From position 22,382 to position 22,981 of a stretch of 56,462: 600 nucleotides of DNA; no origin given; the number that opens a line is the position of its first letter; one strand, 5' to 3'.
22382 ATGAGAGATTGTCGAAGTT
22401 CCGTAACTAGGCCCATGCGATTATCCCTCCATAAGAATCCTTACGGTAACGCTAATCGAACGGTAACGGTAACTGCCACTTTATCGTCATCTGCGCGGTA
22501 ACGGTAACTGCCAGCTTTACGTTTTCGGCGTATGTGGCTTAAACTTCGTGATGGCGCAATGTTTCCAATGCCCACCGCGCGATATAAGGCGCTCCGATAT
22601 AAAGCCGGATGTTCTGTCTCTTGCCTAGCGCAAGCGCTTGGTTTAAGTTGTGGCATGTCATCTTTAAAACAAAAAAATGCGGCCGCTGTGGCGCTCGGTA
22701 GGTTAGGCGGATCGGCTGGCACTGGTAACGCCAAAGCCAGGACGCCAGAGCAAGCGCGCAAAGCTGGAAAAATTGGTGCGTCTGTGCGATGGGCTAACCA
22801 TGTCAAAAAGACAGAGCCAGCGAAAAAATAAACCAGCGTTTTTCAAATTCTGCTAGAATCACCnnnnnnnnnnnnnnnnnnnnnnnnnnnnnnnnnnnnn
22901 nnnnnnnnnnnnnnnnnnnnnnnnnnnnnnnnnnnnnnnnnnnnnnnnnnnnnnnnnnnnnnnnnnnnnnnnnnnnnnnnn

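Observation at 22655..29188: A 6.5-kb opposite-strand island of ICE/plasmid-type genes splits the head module from the neck/tail module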

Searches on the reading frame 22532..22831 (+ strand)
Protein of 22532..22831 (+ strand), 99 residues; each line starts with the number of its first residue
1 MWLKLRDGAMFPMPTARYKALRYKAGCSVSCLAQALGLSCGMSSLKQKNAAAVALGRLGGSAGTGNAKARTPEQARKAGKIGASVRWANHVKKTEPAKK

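Call 5: search_protein_families(library=pfam, proteins=[window:22532-22831:+], max_evalue=0.01)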
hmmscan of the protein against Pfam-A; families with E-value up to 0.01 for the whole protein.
window:22532-22831:+ (99 aa): 0 families

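Call 6: search_protein_families(library=phrogs, proteins=[window:22532-22831:+], max_evalue=0.01)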
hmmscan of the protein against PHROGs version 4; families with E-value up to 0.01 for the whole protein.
window:22532-22831:+ (99 aa): 0 families

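Call 29: search_protein_families(library=ncbifam, proteins=[window:22532-22831:+], max_evalue=0.01)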
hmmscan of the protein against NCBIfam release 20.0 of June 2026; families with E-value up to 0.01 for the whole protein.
window:22532-22831:+ (99 aa): 0 families

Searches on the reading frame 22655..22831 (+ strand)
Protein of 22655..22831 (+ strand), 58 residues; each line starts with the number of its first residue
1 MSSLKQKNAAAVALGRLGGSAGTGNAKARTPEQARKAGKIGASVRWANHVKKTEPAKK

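Call 95: search_protein_families(library=padloc, proteins=[window:22655-22831:+], max_evalue=0.01)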
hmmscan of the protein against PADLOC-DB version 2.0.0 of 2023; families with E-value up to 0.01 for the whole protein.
window:22655-22831:+ (58 aa): 0 families

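Call 112: search_solved_structures(query=window:22655-22831:+, max_evalue=5)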
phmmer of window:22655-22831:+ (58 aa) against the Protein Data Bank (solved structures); distinct sequences matched with E-value up to 5: 2.
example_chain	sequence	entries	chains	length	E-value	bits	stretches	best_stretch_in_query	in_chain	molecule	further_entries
7y9n_A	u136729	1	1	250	0.47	14.9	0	5-43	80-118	Spike protein S2',5HB-H2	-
9dvf_A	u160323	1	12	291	1.2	13.7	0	11-55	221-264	Pyridoxal 5'-phosphate synthase subunit PdxS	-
